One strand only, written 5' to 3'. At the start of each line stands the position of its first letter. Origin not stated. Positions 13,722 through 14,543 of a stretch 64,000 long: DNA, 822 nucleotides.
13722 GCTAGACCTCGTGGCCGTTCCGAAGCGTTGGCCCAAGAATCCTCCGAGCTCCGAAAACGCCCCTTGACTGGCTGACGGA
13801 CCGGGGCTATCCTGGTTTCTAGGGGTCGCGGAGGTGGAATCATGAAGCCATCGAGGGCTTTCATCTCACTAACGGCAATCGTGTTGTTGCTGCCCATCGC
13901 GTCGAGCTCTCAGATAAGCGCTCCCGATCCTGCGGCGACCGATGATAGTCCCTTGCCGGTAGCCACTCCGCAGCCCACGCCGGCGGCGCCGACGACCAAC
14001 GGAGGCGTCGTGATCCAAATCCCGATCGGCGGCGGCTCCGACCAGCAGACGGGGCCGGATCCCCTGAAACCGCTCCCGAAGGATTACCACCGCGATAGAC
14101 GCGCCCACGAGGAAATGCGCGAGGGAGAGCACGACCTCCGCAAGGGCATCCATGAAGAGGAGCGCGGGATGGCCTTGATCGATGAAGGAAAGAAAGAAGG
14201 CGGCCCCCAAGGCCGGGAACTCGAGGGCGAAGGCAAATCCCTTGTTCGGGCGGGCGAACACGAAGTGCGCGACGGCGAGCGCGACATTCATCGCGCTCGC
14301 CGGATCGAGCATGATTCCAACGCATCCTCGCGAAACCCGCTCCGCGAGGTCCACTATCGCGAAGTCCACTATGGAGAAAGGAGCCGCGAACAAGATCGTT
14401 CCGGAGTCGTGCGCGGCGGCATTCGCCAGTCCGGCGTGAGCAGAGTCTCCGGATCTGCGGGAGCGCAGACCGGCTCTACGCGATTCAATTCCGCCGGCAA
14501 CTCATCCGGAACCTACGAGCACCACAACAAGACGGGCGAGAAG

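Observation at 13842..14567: A secreted His/Glu/Arg repeat protein with a distant paralog (61025..61870) sharing the same core and RBS context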

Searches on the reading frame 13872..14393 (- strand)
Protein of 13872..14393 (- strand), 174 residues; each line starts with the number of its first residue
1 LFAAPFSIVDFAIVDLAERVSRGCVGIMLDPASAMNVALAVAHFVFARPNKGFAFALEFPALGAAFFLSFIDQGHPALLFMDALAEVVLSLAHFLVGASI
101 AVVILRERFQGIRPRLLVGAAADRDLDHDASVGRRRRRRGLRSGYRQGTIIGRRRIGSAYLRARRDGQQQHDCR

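Call 7: search_protein_families(library=pfam, proteins=[window:13872-14393:-], max_evalue=10)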
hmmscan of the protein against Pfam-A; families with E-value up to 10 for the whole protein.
seq(174 aa): 1 family
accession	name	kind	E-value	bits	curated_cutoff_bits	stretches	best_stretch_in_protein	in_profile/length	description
PF20698.3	PIN-TPR-GreABC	-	0.12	13.1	27.8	1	107-170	17-77/138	PIN domain associated with the TPR-GreAB-C-PIN system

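Call 8: search_protein_families(library=ncbifam, proteins=[window:13872-14393:-], max_evalue=10)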
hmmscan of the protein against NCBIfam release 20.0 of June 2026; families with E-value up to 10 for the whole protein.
seq(174 aa): 0 families

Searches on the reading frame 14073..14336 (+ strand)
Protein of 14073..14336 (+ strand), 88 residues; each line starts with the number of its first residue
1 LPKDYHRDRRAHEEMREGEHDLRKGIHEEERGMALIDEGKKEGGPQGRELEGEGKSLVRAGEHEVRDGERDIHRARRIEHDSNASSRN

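Call 16: search_solved_structures(query=A1, max_evalue=10, show_alignments=2)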
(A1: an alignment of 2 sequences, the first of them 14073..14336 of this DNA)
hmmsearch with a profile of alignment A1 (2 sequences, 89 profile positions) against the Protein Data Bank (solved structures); distinct sequences matched with E-value up to 10: 4.
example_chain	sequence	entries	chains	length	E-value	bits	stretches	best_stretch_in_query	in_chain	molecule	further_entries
4ix3_A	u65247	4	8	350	0.52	13.8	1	3-57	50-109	MsStt7d protein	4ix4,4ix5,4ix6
6xss_A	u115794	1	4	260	1.2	12.6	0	33-77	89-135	C4_nat_HFuse-7900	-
9p1c_A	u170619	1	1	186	1.3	12.5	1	61-86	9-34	Transmembrane protease serine 11A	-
8gjg_A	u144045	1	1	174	4.1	11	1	28-84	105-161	gluc_A04_0005 Binder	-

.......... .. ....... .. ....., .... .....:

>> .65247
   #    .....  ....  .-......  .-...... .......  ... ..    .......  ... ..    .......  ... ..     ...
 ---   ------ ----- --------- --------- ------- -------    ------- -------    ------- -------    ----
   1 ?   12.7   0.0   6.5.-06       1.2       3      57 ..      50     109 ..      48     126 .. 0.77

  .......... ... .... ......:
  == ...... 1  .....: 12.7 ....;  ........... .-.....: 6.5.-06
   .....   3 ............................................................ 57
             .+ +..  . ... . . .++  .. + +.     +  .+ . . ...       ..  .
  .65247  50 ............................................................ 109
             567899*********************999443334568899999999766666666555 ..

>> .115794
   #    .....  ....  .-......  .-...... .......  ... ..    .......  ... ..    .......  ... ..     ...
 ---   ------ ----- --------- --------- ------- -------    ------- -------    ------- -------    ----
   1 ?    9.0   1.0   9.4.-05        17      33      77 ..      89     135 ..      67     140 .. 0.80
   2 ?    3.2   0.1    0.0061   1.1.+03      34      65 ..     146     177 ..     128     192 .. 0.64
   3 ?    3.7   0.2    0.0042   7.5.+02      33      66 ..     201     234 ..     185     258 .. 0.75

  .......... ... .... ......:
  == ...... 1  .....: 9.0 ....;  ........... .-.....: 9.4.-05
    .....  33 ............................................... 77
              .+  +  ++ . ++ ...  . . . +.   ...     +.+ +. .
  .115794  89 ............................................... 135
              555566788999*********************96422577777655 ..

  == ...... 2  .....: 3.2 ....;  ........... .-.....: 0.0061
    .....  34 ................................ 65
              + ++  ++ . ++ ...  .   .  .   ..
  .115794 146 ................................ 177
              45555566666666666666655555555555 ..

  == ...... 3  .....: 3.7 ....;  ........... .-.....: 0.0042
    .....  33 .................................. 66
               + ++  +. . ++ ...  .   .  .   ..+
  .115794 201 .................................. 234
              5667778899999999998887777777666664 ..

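Call 21: predict_structure(alignment_id=A1)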
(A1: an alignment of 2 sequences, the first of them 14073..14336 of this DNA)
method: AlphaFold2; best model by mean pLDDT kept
length: 88 residues; sequences in the alignment: 2
mean_pLDDT: 89.8   pTM: 0.73
mean pLDDT of the five models: 89.8, 89.1, 89.0, 89.0, 88.4
residues with pLDDT >= 90: 66; 70-90: 11; 50-70: 10; < 50: 1
segments of 3 or more residues with pLDDT < 50: none
pLDDT, mean of each block of 10 residues (from residue 1): 72 95 98 98 96 98 98 89 58
secondary structure, 60 per line:
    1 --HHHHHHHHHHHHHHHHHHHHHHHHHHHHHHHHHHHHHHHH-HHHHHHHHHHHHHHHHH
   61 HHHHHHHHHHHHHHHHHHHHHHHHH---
elements in order: H3-42 H44-85

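Call 25: fold_search(model_id=the predicted structure, library=pdb)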
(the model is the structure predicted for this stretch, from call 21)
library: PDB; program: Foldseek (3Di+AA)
matches with E <= 10: 287; with E <= 0.001: 0
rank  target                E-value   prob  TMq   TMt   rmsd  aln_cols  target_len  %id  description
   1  7nsu_D                4.3e-01  0.98  0.74  0.18   2.3        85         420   12  ColicinE9 intact translocation complex (released 2021-08-11)
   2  5ew5_A                4.8e-01  0.98  0.74  0.16   2.4        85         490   12  Crystal Structure of Colicin E9 In Complex with Its Immunity Protein Im9 (released 2016-07-20)
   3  2b5u_A                5.8e-01  0.44  0.43  0.08  16.8       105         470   11  Crystal Structure Of Colicin E3 V206C Mutant In Complex With Its Immunity Protein (released 2006-11-07)
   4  1ujw_B                6.2e-01  0.97  0.72  0.57   2.6        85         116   12  Structure of the complex between BtuB and Colicin E3 Receptor binding domain (released 2003-11-25)
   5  6ixg_A                7.0e-01  0.20  0.34  0.15  12.2        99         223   11  Crystal structure of native apo SH3BP5 (P41) (released 2019-03-20)
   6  2ysu_B                7.9e-01  0.94  0.71  0.54   2.6        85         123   12  Structure of the complex between BtuB and Colicin E2 receptor binding domain (released 2007-06-19)
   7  9cfs_A                7.9e-01  0.66  0.52  0.54   4.1        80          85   15  Structure of a 150% lengthened variant of the E. coli ROP protein (released 2025-07-02)
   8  6tz4_02               8.9e-01  0.57  0.52  0.31   4.5        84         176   17  CryoEM reconstruction of membrane-bound ESCRT-III filament composed of CHMP1B+IST1 (right-handed) (released 2020-04-08)
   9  1jch_A                9.4e-01  0.90  0.70  0.16   2.7        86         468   12  Crystal Structure of Colicin E3 in Complex with its Immunity Protein (released 2001-11-30)
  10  6lg2_A                9.4e-01  0.33  0.35  0.21   5.4        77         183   18  VanR bound to Vanillate (released 2020-02-12)
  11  6ixg_B                1.0e+00  0.28  0.41  0.18   7.1        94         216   14  Crystal structure of native apo SH3BP5 (P41) (released 2019-03-20)
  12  8cok_A                1.1e+00  0.85  0.69  0.64   2.8        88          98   19  Structural analysis of ING3 protein and its binding to histone H3 (released 2023-05-17)
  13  9a72_A                1.1e+00  0.98  0.85  0.27   1.3        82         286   10  Integrative model of YFMS-CHEW by crosslinking MS and deep learning (released 2024-09-18)
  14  6tz9_A                1.1e+00  0.82  0.67  0.40   2.9        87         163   14  CryoEM reconstruction of membrane-bound ESCRT-III filament composed of CHMP1B only (released 2020-04-08)
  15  5frg_MODEL_1_A        1.2e+00  0.28  0.39  0.36   5.5        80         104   18  The NMR Structure of the Cdc42-interacting region of TOCA1 (released 2016-05-04)
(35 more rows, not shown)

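Call 32: search_protein_representatives(alignment_id=A1)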
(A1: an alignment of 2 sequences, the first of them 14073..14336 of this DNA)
Query: 2 sequences, 89 profile positions. Proteins with E-value up to 0.001 (for the whole library): 6; up to 1e-10: 2; up to 1e-30: 1. The best 6 are listed.
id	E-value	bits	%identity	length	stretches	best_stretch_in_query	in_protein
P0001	1.2e-40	153.7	-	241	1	1-89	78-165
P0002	2.0e-12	63.3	-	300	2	5-87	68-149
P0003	2.4e-06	43.8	-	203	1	8-83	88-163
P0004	3.0e-06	43.5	-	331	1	5-77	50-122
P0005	2.9e-05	40.3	-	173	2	32-82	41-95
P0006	1.6e-04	37.9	-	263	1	6-83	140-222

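Call 34: search_protein_families(library=pfam, proteins=[P0002, P0003, P0004, P0005, P0006], max_evalue=1)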
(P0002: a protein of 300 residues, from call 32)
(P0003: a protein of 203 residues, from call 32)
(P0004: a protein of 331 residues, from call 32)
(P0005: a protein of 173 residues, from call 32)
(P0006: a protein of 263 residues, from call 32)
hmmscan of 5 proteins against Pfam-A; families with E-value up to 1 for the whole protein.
P0002 (300 aa): 0 families

P0003 (203 aa): 0 families

P0004 (331 aa): 0 families

P0005 (173 aa): 2 families
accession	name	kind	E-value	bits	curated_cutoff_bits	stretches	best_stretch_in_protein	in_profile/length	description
PF04288.19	MukE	-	0.021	14.2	25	0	65-102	175-212/229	MukE-like family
PF20606.3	DUF6799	-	0.068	13.4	26.8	0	136-161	32-58/63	Domain of unknown function (DUF6799)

P0006 (263 aa): 0 families

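Call 36: find_homologous_proteins(query=A3, max_evalue=0.1)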
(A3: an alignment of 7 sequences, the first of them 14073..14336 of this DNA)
Query A3 (7 sequences): 4566 candidates shared short words with the query, none scored E <= 0.1.

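Call 38: find_related_loci(query=A1, collection=genome_contigs, flank=8000)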
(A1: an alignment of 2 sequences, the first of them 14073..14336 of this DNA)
Query A1 (88 aa) in genome_contigs; peptide patterns used: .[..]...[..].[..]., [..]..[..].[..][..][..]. (x = any residue, [..] = any of these).
270 stretches matched a pattern, but none encodes a relative of the query by tblastn (E <= 1e-3).

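Call 40: find_encoding_contigs(protein=P0003, flank=5000, max_places=3)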
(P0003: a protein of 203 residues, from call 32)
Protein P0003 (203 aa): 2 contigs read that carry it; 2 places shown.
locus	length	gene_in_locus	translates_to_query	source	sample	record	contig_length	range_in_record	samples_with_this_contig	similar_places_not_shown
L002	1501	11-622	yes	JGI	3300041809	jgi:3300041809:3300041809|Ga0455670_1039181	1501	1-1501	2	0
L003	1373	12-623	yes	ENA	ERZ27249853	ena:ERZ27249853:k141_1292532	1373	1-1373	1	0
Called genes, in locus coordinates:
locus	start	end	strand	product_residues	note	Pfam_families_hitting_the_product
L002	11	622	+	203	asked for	-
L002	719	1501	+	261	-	?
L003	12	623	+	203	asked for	-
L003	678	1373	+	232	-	?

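Call 42: find_encoding_contigs(protein=P0002, flank=6000, max_places=3)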
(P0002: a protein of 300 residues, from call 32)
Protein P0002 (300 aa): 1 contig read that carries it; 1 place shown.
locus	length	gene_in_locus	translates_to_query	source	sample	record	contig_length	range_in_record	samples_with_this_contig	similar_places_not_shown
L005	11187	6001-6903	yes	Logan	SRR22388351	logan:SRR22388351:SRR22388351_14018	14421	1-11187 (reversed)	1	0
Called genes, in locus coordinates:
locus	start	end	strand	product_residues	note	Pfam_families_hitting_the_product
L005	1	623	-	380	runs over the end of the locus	PF13173:AAA_14, PF13635:DUF4143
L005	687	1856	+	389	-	PF01264:Chorismate_synt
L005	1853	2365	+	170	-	PF13238:AAA_18, PF01202:SKI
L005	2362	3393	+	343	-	PF00465:Fe-ADH (faint), PF13685:Fe-ADH_2, PF01761:DHQ_synthase, PF24621:DHQS_C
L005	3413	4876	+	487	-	PF16286:DUF4932, PF00515:TPR_1 (faint), PF07719:TPR_2 (faint), PF14559:TPR_19 (faint)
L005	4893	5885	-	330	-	-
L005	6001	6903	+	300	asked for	-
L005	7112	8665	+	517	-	-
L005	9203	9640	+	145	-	PF01220:DHquinase_II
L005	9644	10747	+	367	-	PF00072:Response_reg, PF00512:HisKA, PF02518:HATPase_c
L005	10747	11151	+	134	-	PF01161:PBP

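Call 43: find_encoding_contigs(protein=P0004, flank=6000, max_places=3)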
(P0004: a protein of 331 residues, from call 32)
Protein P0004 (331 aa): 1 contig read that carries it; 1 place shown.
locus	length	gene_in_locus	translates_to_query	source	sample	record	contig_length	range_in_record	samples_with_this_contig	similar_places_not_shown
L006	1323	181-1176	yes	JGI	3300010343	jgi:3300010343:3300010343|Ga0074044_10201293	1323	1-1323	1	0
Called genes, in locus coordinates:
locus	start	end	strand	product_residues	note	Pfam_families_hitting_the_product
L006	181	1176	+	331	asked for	-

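Call 44: find_encoding_contigs(protein=P0006, flank=6000, max_places=3)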
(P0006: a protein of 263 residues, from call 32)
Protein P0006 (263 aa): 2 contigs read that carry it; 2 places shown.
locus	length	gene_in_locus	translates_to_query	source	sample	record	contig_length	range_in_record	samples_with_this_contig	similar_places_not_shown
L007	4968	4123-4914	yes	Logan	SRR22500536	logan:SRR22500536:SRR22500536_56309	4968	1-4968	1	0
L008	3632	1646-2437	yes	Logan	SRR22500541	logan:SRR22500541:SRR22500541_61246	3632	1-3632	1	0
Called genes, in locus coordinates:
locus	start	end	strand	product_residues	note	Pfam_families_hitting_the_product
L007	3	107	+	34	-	?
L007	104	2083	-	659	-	-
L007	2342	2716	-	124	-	PF07681:DoxX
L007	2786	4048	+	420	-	PF13715:CarbopepD_reg_2 (faint), PF13620:CarboxypepD_reg (weak)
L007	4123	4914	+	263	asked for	-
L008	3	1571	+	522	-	?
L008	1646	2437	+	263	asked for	-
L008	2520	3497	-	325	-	PF08240:ADH_N, PF00107:ADH_zinc_N, PF13602:ADH_zinc_N_2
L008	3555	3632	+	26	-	?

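Call 55: find_encoding_contigs(protein=P0005, flank=5000, max_places=3)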
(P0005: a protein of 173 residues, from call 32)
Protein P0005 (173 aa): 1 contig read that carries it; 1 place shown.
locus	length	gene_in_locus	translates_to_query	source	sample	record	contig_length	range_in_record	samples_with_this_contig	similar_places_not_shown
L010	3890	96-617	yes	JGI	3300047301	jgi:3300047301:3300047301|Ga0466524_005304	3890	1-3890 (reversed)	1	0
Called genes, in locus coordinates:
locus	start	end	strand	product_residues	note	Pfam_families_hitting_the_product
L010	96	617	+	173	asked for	-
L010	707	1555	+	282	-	PF00291:PALP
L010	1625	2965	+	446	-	PF01938:TRAM, PF02475:TRM5-TYW2_MTfase (weak), PF05175:MTS (weak), PF05958:tRNA_U5-meth_tr, PF00398:RrnaAD, PF13649:Methyltransf_25 (weak), PF13847:Methyltransf_31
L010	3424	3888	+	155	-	?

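Call 83: search_protein_families(library=pfam, alignment_id=A8, max_evalue=10)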
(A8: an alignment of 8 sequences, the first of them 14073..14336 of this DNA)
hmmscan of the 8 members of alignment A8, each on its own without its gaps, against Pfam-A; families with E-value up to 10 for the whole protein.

A. member 1, window:14073-14336:+ (88 aa): 0 families

B. families by the number of members that match (of 8 scanned): 1 family
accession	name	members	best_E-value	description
PF16714.10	TyrRSs_C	1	0.16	Tyrosyl-tRNA synthetase C-terminal domain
